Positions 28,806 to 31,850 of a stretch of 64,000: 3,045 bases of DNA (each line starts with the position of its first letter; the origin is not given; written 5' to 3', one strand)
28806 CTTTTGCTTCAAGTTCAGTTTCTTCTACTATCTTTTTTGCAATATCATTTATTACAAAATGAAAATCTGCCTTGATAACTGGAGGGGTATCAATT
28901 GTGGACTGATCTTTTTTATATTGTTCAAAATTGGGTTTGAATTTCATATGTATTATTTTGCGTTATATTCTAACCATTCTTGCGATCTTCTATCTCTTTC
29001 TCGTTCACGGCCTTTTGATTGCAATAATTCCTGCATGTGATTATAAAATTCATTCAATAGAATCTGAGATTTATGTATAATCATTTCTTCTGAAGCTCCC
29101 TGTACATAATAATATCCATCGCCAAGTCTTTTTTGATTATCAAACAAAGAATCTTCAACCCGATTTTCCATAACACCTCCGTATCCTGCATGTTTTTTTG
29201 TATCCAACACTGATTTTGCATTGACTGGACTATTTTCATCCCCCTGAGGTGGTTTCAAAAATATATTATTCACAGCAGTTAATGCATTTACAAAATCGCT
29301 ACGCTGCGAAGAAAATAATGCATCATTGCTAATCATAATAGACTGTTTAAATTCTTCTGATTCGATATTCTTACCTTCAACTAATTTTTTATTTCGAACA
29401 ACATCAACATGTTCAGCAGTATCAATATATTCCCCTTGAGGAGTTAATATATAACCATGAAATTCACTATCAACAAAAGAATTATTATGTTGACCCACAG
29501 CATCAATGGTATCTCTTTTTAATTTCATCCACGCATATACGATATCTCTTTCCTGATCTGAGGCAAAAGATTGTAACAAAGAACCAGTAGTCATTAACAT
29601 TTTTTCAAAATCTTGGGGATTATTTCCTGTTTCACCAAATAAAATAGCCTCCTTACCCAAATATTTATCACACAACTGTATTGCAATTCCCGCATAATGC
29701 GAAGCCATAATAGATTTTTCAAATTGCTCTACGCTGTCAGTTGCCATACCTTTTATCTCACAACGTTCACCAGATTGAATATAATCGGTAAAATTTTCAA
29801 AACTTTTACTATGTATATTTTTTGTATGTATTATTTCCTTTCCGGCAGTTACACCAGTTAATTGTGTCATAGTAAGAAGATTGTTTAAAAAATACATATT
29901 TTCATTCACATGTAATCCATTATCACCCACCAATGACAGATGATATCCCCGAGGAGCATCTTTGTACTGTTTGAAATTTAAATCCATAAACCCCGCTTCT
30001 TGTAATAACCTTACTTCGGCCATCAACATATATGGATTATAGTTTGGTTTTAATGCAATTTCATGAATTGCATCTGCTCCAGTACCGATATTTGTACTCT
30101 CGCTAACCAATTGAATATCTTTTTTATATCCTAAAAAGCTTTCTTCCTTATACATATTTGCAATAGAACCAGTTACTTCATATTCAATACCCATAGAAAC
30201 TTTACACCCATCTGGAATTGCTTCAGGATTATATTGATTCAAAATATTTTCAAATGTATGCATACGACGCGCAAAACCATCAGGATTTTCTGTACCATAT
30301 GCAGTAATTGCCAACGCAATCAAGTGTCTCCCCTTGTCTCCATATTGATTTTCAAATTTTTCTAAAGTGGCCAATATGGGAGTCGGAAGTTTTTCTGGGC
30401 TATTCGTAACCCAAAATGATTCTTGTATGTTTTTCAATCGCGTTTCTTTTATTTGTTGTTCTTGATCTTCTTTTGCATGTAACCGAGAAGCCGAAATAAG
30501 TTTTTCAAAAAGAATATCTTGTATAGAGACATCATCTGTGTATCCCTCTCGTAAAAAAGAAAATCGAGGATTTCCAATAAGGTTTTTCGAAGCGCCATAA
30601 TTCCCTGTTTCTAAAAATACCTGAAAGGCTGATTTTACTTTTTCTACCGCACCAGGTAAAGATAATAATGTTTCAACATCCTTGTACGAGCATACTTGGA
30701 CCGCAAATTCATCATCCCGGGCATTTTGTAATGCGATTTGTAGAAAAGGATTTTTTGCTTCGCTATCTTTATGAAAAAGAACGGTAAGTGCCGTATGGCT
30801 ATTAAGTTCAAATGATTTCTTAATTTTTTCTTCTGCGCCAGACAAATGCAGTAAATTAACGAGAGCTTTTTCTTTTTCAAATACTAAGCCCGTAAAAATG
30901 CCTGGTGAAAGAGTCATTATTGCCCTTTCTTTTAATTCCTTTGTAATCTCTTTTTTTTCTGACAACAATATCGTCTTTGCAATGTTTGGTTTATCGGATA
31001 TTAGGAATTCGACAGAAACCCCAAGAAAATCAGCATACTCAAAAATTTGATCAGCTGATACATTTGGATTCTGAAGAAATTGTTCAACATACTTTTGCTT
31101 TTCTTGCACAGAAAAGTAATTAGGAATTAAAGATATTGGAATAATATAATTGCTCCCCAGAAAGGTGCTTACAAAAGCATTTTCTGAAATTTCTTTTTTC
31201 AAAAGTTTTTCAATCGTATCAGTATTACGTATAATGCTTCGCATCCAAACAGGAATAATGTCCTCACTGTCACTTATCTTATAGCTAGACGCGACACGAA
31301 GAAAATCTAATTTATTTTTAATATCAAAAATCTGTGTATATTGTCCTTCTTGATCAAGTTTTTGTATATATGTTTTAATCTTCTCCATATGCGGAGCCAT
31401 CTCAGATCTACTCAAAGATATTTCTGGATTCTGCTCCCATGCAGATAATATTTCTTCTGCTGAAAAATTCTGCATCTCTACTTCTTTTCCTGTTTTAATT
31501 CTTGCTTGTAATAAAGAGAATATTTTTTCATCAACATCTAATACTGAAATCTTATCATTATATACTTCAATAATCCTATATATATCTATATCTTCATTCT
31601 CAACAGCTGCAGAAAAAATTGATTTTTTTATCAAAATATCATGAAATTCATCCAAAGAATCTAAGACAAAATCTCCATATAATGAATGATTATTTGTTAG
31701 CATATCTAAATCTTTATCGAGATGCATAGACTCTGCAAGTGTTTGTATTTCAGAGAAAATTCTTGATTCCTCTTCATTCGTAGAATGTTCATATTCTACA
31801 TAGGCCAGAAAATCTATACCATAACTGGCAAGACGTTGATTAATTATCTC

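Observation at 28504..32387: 1144-aa cytoplasmic protein with glutamine-synthetase-fold amidoligase-like motifs and an N-terminal coiled coil, paired with a 147-aa protein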

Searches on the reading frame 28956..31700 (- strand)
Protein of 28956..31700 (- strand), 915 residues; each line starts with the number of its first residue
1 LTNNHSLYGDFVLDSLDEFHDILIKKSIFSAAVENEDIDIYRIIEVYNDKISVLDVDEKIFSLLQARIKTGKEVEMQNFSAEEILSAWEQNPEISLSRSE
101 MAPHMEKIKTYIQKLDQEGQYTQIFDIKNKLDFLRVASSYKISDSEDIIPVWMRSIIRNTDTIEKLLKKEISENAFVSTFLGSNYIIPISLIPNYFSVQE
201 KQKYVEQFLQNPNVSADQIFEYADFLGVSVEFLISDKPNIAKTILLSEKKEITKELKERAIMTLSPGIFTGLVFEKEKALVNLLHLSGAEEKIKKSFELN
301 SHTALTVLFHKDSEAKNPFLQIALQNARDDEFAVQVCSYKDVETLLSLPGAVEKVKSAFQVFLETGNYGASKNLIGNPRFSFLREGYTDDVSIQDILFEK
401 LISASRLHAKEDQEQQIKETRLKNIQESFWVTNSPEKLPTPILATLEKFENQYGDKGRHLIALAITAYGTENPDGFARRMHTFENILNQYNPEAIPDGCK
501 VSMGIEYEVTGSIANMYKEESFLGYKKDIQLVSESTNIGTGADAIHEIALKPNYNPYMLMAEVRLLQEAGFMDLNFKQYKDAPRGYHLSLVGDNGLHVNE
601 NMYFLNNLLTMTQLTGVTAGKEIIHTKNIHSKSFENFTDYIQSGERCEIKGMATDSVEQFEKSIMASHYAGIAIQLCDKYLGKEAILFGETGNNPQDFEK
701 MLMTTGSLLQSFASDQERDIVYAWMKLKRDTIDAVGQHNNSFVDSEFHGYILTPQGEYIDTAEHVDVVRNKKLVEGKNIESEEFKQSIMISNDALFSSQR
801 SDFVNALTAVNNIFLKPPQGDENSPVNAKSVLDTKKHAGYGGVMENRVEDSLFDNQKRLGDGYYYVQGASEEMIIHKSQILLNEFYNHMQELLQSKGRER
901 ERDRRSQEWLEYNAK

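Call 22: search_protein_representatives(protein=window:28956-31700:-)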
Query: 915 residues. Proteins with E-value up to 0.001 (for the whole library): 158; up to 1e-10: 150; up to 1e-30: 120. The best 150 are listed.
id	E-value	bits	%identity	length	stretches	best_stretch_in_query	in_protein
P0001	0.0e+00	2041.1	100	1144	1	1-915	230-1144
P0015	4.2e-194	663.8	47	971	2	396-900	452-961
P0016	9.8e-188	642.7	55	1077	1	354-902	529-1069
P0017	1.0e-187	642.7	59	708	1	395-901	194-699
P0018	1.3e-183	629.1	50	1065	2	408-901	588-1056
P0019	2.7e-182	624.7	44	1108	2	314-902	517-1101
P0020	3.3e-182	624.4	45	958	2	407-900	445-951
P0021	1.7e-181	622.1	57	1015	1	381-900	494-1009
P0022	4.7e-177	607.4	53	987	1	354-901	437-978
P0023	5.2e-177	607.2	54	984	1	373-903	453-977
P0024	3.9e-174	597.7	53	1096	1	344-897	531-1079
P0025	2.9e-173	594.9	51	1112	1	336-901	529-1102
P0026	7.9e-169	580.2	53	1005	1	387-903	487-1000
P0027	7.8e-168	576.9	53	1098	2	408-901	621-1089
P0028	8.9e-167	573.4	42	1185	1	17-901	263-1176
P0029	5.5e-164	564.1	47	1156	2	423-896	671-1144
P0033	6.2e-145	501.1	42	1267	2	379-901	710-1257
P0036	6.0e-140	484.6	40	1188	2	398-899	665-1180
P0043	4.3e-111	389.2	42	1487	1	380-895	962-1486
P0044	2.3e-109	383.4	42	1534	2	383-895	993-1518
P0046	2.9e-100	353.4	41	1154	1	406-901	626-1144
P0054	5.8e-64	233.3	37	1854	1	452-895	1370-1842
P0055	1.6e-63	231.8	32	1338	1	477-893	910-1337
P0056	7.9e-62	226.2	34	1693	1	446-905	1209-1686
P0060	1.3e-60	222.2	35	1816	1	452-894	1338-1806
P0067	3.8e-58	214.0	33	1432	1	445-892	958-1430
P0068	5.7e-58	213.4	35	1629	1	430-896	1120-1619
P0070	1.0e-57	212.6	33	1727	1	473-895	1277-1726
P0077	2.5e-55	204.7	33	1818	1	450-894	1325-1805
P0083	1.2e-52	195.9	35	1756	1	476-893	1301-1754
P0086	8.1e-52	193.1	30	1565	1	482-893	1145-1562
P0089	4.1e-51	190.8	31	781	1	201-894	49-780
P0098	5.8e-49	183.6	30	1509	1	479-891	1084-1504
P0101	2.3e-48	181.7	33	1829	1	454-894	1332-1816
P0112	1.0e-45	172.9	30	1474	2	441-752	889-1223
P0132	2.7e-32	128.5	32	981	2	479-746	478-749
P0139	2.0e-27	112.4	31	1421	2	483-747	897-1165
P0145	4.4e-24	101.3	28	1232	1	481-894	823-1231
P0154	1.1e-17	80.1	29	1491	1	497-893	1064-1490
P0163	2.0e-11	59.5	28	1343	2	477-747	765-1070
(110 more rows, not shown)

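Call 33: search_protein_families(library=pfam, proteins=[P0054, P0060, P0077, P0101, P0083], max_evalue=0.01)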
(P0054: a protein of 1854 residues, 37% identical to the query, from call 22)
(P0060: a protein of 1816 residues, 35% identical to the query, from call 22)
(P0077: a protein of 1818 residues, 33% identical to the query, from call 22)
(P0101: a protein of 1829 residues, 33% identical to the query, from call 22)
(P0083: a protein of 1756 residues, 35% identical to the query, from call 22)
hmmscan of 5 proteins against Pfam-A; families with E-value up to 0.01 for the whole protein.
P0054 (1854 aa): 0 families

P0060 (1816 aa): 0 families

P0077 (1818 aa): 0 families

P0101 (1829 aa): 0 families

P0083 (1756 aa): 0 families

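Call 34: search_protein_families(library=pfam, proteins=[P0043, P0044, P0055, P0067, P0086, P0098], max_evalue=0.01)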
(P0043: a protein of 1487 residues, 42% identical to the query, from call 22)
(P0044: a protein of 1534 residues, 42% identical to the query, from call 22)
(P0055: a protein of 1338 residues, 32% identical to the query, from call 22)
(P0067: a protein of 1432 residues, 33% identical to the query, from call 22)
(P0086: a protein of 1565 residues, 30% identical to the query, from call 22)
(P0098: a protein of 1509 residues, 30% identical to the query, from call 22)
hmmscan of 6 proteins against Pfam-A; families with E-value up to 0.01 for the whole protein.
P0043 (1487 aa): 0 families

P0044 (1534 aa): 0 families

P0055 (1338 aa): 0 families

P0067 (1432 aa): 0 families

P0086 (1565 aa): 0 families

P0098 (1509 aa): 0 families

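Call 35: list_cluster_members(proteins=[P0054, P0055, P0070, P0086, P0098, P0132, P0145, P0154, P0043, P0033])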
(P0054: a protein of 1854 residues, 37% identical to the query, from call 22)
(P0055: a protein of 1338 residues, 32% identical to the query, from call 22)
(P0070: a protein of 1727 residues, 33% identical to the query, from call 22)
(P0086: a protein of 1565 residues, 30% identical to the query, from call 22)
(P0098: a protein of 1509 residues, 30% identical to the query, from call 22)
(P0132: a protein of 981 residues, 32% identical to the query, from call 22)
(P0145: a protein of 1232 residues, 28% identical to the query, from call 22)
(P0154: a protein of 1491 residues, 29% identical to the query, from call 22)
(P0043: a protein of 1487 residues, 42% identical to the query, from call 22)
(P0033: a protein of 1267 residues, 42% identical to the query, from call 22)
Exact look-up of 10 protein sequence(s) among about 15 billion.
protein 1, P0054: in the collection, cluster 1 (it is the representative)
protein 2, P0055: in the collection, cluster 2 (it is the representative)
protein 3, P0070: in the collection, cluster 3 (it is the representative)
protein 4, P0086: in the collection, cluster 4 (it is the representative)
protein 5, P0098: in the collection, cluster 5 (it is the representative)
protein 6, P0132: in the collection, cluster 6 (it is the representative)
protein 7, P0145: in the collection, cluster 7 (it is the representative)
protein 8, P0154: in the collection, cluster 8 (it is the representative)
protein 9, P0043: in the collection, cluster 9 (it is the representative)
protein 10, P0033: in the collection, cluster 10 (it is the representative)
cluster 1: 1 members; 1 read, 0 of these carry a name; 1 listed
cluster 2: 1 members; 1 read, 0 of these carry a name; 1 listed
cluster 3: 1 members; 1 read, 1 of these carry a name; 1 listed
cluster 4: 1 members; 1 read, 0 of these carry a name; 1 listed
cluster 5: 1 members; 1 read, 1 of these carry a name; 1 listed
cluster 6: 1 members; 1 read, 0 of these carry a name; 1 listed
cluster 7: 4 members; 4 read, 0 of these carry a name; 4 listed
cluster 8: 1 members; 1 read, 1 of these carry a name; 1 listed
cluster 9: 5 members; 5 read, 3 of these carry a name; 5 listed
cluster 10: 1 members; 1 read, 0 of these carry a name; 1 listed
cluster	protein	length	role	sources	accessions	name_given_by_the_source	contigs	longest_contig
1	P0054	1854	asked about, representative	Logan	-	-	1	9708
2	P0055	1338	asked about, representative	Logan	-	-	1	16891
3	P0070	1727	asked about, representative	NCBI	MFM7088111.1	MAG: hypothetical protein ACKOW9_01060 [Candidatus Paceibacterota bacterium]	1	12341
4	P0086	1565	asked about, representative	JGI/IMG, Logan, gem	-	-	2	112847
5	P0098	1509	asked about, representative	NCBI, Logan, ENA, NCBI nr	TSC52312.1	MAG: hypothetical protein LiPW41_523 [Parcubacteria group bacterium LiPW_41]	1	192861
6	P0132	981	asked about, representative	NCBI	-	-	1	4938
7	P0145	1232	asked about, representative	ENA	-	-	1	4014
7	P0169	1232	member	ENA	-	-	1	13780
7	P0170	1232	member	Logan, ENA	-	-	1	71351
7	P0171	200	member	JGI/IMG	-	-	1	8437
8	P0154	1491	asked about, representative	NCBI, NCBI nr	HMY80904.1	MAG TPA: hypothetical protein PK048_03605, partial [Candidatus Absconditabacterales ... | hypothetical protein [Candidatus Absconditabacterales bacterium]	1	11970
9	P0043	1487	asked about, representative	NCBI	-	-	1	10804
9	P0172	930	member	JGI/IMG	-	hypothetical protein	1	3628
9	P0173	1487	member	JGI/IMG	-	hypothetical protein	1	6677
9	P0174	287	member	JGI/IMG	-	hypothetical protein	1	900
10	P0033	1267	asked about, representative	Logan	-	-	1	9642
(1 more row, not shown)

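Call 99: list_cluster_members(proteins=[P0019, P0028, P0036, P0044, P0056, P0068, P0089, P0112, P0139, P0163])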
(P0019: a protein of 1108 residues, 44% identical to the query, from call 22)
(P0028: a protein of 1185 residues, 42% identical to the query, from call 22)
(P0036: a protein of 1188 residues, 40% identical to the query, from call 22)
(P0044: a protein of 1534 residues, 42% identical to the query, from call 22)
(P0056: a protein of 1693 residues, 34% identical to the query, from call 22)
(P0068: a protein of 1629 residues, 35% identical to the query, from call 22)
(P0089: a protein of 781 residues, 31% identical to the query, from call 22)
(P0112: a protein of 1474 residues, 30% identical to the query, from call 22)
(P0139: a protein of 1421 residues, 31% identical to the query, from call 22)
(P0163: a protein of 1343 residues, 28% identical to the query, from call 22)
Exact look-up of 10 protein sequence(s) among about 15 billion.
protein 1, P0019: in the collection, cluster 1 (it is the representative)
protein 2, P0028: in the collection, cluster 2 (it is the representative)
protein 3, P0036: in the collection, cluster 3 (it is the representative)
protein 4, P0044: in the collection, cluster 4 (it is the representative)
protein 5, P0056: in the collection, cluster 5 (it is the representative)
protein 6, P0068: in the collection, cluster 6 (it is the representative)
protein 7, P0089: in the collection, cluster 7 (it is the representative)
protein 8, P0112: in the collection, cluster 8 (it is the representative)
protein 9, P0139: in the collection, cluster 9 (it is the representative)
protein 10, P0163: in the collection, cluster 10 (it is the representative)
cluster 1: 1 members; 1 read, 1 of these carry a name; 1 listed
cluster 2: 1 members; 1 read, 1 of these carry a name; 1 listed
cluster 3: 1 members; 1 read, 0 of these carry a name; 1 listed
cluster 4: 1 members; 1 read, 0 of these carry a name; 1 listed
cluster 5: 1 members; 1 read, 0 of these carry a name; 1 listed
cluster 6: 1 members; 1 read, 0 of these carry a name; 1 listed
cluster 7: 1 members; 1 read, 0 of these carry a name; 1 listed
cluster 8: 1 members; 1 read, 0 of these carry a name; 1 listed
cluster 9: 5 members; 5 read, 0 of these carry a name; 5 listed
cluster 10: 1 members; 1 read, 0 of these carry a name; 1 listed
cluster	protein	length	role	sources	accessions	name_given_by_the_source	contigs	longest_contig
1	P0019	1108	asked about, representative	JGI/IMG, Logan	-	hypothetical protein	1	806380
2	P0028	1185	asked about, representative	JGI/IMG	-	hypothetical protein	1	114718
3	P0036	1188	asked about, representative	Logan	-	-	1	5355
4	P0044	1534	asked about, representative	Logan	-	-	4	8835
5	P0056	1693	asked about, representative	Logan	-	-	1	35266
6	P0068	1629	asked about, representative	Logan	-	-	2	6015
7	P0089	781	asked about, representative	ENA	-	-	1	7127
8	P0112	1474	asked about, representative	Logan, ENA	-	-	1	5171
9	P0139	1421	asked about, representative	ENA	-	-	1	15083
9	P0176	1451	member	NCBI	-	-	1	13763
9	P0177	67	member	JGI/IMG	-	-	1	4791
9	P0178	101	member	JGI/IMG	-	-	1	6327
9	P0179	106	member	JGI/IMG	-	-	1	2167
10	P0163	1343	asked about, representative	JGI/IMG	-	-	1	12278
